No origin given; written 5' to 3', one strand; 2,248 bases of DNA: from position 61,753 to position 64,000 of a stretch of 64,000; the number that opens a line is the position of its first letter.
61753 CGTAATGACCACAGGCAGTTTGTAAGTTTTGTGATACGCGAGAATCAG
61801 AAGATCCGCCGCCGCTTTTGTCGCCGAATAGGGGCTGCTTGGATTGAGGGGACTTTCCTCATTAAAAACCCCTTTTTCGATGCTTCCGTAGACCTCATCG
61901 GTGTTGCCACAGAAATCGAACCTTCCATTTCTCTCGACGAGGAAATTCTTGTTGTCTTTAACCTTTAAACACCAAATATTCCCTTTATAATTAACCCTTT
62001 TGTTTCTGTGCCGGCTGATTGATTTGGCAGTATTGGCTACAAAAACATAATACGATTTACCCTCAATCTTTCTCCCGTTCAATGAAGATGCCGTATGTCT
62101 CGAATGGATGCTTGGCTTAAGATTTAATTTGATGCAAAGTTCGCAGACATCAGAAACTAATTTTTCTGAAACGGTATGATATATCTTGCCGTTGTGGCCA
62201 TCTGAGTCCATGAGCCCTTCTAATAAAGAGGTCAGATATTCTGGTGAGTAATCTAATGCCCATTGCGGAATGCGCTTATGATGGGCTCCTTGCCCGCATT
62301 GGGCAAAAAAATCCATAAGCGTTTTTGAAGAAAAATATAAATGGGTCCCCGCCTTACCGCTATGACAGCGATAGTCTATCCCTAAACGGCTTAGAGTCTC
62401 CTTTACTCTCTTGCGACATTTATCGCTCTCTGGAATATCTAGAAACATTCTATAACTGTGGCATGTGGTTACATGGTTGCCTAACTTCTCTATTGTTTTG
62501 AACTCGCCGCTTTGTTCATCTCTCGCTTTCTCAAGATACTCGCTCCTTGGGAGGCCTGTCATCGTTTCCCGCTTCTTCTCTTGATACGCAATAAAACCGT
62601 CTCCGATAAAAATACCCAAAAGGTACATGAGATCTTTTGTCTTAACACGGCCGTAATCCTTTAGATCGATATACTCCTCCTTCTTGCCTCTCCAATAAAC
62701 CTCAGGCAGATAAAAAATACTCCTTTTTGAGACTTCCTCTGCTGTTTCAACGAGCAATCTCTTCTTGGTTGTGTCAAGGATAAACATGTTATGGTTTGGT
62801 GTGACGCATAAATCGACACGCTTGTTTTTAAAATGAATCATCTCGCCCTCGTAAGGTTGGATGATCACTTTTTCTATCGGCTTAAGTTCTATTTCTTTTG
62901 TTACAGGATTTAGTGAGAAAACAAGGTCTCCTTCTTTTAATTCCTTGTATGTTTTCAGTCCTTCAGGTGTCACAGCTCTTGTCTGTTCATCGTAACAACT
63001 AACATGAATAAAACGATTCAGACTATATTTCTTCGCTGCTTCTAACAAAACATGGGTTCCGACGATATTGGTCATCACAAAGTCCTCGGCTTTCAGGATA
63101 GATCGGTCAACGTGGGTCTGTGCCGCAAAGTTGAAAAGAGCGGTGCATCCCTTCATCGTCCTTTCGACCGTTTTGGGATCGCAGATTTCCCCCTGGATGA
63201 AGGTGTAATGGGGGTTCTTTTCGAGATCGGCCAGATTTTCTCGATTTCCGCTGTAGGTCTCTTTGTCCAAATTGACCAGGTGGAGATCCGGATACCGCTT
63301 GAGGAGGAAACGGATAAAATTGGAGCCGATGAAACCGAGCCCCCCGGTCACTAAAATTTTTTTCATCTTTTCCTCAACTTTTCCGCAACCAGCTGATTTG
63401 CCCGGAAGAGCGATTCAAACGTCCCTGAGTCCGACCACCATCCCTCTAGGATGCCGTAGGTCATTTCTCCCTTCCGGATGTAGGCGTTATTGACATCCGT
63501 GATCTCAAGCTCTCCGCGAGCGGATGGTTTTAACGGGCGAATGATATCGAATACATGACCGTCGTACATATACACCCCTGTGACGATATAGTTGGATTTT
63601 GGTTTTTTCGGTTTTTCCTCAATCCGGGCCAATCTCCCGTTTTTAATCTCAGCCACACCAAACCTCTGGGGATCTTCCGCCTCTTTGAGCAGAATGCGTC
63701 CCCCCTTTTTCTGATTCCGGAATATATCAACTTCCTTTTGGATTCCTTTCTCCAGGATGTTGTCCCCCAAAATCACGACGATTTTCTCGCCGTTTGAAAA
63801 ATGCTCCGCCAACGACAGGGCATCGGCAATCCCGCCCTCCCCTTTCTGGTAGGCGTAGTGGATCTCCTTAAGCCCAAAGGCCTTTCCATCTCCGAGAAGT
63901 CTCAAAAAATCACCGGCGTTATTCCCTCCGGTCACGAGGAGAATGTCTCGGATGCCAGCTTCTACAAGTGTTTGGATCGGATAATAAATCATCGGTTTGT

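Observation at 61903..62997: Full-length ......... intein inside the catalytic STDEVYG motif of dTDP-glucose 4,6-dehydratase (rmlB)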

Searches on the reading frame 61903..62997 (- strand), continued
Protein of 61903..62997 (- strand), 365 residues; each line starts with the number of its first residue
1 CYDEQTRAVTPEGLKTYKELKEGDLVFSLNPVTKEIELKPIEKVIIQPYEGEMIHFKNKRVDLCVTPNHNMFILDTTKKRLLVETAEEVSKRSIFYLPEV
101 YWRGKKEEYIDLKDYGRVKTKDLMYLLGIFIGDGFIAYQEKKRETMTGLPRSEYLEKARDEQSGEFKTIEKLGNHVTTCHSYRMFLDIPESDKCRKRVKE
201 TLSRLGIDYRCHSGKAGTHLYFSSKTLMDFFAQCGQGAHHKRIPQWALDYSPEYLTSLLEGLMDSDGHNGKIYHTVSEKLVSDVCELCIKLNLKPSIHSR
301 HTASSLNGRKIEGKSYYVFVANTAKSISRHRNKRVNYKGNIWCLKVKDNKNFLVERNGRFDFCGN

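Call 63: search_protein_families(library=pfam, proteins=[P0009, P0019, P0032, P0036, P0010, P0008, P0033, P0031], max_evalue=0.001)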
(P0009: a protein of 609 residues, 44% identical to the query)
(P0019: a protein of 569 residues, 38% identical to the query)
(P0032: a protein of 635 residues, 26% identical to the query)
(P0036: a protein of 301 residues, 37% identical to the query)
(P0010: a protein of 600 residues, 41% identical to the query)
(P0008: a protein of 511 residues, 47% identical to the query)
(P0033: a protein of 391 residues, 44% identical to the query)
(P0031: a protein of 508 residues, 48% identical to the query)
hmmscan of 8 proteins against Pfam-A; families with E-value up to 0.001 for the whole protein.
P0009 (609 aa): 2 families
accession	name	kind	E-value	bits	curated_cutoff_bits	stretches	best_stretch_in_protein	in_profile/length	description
PF14890.11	Intein_splicing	-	1.3e-07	32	35.8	1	147-492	4-149/155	Intein splicing domain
PF07505.17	DUF5131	-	8e-06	26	28.9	1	13-138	9-133/243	Protein of unknown function (DUF5131)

P0019 (569 aa): 3 families
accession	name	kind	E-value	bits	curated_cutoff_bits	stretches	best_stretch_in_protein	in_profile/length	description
PF08484.17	Methyltransf_14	-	1.7e-41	142.2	23.5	2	455-548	67-160/160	C-methyltransferase C-terminal domain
PF05204.19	Hom_end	-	7.4e-08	32.9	21.1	1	346-416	18-86/110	Homing endonuclease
PF14528.11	LAGLIDADG_3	-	1.1e-06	29.2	22.5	0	345-397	6-58/82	LAGLIDADG-like domain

P0032 (635 aa): 2 families
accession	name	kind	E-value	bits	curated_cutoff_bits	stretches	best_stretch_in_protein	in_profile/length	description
PF13597.11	NRDD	-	4.5e-54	184.5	26.2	1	354-630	275-560/562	Anaerobic ribonucleoside-triphosphate reductase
PF14890.11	Intein_splicing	-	3.5e-05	24.1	35.8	1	38-354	14-150/155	Intein splicing domain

P0036 (301 aa): 1 family
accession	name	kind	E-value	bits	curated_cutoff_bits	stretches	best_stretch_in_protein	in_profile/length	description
PF00112.29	Peptidase_C1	-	3.9e-07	30.8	20.7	1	34-216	2-191/220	Papain family cysteine protease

P0010 (600 aa): 6 families
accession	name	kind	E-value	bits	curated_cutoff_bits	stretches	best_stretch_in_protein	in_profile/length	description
PF02719.21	Polysacc_synt_2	-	4.3e-47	161.2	20.2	2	439-589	128-290/293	Polysaccharide biosynthesis protein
PF01073.25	3Beta_HSD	-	2.1e-11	43.8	22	1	12-87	45-118/280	3-beta hydroxysteroid dehydrogenase/isomerase family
PF01370.27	Epimerase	-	2.3e-11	44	20.9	1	15-85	44-115/240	NAD dependent epimerase/dehydratase family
PF16363.11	GDP_Man_Dehyd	-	6.5e-07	29.5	27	1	10-73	50-115/332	GDP-mannose 4,6 dehydratase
PF07993.18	NAD_binding_4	-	8e-05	22.3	20.1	0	437-483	165-208/258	Male sterility protein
PF14890.11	Intein_splicing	-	0.00029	21.1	35.8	0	105-427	18-148/155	Intein splicing domain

P0008 (511 aa): 3 families
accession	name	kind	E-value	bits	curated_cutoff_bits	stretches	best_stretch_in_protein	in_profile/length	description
PF01370.27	Epimerase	-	1.7e-23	83.7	20.9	1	314-442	114-240/240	NAD dependent epimerase/dehydratase family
PF16363.11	GDP_Man_Dehyd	-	6.4e-14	52.6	27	1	315-457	129-271/332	GDP-mannose 4,6 dehydratase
PF14528.11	LAGLIDADG_3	-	0.00017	22.2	22.5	0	203-250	6-58/82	LAGLIDADG-like domain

P0033 (391 aa): 3 families
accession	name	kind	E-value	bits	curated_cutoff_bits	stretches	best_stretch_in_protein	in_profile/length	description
PF01370.27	Epimerase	-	1.3e-23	84.1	20.9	1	165-291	109-240/240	NAD dependent epimerase/dehydratase family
PF16363.11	GDP_Man_Dehyd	-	1e-15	58.5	27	1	165-349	123-329/332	GDP-mannose 4,6 dehydratase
PF05204.19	Hom_end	-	0.0001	22.8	21.1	1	42-136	2-96/110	Homing endonuclease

P0031 (508 aa): 6 families
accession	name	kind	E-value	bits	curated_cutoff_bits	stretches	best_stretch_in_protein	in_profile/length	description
PF16363.11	GDP_Man_Dehyd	-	1.1e-40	140.6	27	2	6-138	1-128/332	GDP-mannose 4,6 dehydratase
PF01370.27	Epimerase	-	2.4e-40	138.9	20.9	2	6-139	2-115/240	NAD dependent epimerase/dehydratase family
PF07993.18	NAD_binding_4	-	1.3e-15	57.8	20.1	1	7-139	1-137/258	Male sterility protein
PF02719.21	Polysacc_synt_2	-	5e-11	42.8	20.2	1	5-139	1-128/293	Polysaccharide biosynthesis protein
PF01073.25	3Beta_HSD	-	2e-10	40.6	22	1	6-141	1-118/280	3-beta hydroxysteroid dehydrogenase/isomerase family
PF04321.23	RmlD_sub_bind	-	2.8e-08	33.6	27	1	294-438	101-229/287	RmlD substrate binding domain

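Call 64: search_protein_representatives(protein=window:61903-62997:-)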
Query: 365 residues. Proteins with E-value up to 0.001 (for the whole library): 7801; up to 1e-10: 3195; up to 1e-30: 209. The best 150 are listed.
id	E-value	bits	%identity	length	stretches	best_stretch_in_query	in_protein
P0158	1.1e-170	583.7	68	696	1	1-365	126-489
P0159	3.9e-111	387.9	59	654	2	174-365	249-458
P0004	7.9e-110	383.6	70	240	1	97-334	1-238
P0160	4.8e-98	344.8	48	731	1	1-365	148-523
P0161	1.9e-96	339.6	46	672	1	1-365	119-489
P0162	2.2e-96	339.4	46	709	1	1-365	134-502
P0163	5.5e-95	334.8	47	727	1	1-365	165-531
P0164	1.9e-94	333.0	50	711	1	1-365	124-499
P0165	9.7e-94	330.7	47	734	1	1-365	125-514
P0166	6.4e-92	324.7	48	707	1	1-365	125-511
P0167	1.6e-90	320.0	45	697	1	1-365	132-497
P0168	1.3e-89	317.1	45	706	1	1-365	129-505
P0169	4.5e-86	305.4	46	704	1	1-365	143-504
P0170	5.3e-83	295.3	45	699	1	1-365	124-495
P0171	9.4e-83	294.5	44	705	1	1-365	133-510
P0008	1.5e-82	293.8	48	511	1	53-365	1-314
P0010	1.1e-75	271.3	49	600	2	184-365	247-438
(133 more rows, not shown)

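Call 70: find_related_loci(query=A1, collection=viral_contigs, flank=2000)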
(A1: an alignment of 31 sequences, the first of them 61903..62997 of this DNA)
Query A1 (365 aa) in viral_contigs; peptide patterns used: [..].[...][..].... (x = any residue, [..] = any of these).
127 stretches matched a pattern; 28 encode a relative of the query (tblastn E <= 1e-3); 28 distinct loci.
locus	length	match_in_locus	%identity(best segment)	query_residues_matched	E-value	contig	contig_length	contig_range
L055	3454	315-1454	39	1-365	5e-80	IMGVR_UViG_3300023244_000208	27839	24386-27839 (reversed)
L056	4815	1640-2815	35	1-365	1e-68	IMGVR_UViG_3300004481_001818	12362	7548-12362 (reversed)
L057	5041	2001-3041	35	1-365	4e-61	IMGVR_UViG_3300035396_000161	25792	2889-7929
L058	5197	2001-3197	33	1-365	5e-51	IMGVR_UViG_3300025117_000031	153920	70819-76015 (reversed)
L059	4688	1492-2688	33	1-365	5e-51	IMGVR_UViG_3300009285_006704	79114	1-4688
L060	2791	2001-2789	33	1-286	8e-46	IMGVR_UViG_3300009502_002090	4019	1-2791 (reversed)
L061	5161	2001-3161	32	1-365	2e-45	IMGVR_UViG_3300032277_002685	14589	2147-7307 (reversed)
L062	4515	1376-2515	28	1-365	6e-45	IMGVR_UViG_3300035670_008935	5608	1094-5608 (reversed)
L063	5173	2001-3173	30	1-365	1e-44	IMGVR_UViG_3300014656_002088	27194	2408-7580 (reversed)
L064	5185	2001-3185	30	1-365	6e-44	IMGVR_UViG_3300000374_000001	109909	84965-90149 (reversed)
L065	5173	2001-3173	28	1-365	7e-43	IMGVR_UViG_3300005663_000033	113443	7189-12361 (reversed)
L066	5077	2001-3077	24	1-365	9e-19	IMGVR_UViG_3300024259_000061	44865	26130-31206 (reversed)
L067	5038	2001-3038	24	1-365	1e-17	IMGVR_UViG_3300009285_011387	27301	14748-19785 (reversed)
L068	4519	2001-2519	24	120-321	2e-11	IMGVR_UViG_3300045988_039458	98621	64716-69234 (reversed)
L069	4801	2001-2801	24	10-296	1e-9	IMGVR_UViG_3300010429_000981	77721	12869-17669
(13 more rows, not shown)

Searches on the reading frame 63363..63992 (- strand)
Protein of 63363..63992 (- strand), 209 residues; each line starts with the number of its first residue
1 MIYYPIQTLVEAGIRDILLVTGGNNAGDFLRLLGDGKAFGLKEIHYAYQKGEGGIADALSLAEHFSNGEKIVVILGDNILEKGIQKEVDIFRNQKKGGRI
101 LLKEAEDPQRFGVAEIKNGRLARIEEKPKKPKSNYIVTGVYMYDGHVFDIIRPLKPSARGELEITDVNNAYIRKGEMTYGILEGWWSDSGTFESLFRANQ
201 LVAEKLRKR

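Call 16: search_protein_families(library=ncbifam, proteins=[window:63363-63992:-], max_evalue=0.00001)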
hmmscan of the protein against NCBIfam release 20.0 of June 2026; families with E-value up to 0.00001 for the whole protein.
window:63363-63992:- (209 aa): 13 families
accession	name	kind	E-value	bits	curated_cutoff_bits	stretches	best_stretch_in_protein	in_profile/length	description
TIGR01207.1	rmlA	equivalog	6.6e-58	196.1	360.65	1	1-203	32-237/286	glucose-1-phosphate thymidylyltransferase RfbA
TIGR01208.1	rmlA_long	equivalog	8.9e-56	189.3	320.25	1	2-208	33-240/353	glucose-1-phosphate thymidylyltransferase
NF012024.0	PRK15480.1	equivalog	6.3e-49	166.6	588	1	1-203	36-241/292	glucose-1-phosphate thymidylyltransferase RfbA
TIGR03992.1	Arch_glmU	subfamily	2.5e-35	122.1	292.1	1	1-208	33-233/393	bifunctional sugar-1-phosphate nucleotidylyltransferase/acetyltransferase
NF041313.1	UDPGP_AglF_Halo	equivalog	8.7e-27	94.1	400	1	6-200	38-232/234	UTP--glucose-1-phosphate uridylyltransferase AglF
NF041173.1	Sug_nt_acttase_Thmprot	equivalog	1.4e-22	80.2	600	1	41-206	69-231/405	bifunctional sugar-1-phosphate nucleotidylyltransferase/acetyltransferase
TIGR01099.1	galU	equivalog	5.5e-17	62.2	326.8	1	42-193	94-256/261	UTP--glucose-1-phosphate uridylyltransferase GalU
NF052502.1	man1P_GTase_Rv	exception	6.3e-13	48.3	440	1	9-198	41-226/352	mannose-1-phosphate guanylyltransferase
NF003670.0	PRK05293.1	equivalog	4.8e-11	42.2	470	1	66-200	116-256/382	glucose-1-phosphate adenylyltransferase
NF045761.1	NAMPUrTaseMurU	equivalog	6.1e-09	36.1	250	1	1-200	33-225/226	N-acetylmuramate alpha-1-phosphate uridylyltransferase MurU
NF010934.1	PRK14354.1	equivalog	2.2e-07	29.7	450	1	42-177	62-208/447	bifunctional UDP-N-acetylglucosamine diphosphorylase/glucosamine-1-phosphate N-acetyltransferase GlmU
TIGR02623.1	G1P_cyt_trans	equivalog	2.5e-06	27.1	300.25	1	63-188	114-231/255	glucose-1-phosphate cytidylyltransferase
TIGR02091.1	glgC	equivalog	6.1e-06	25.5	424.9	1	58-200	104-257/364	glucose-1-phosphate adenylyltransferase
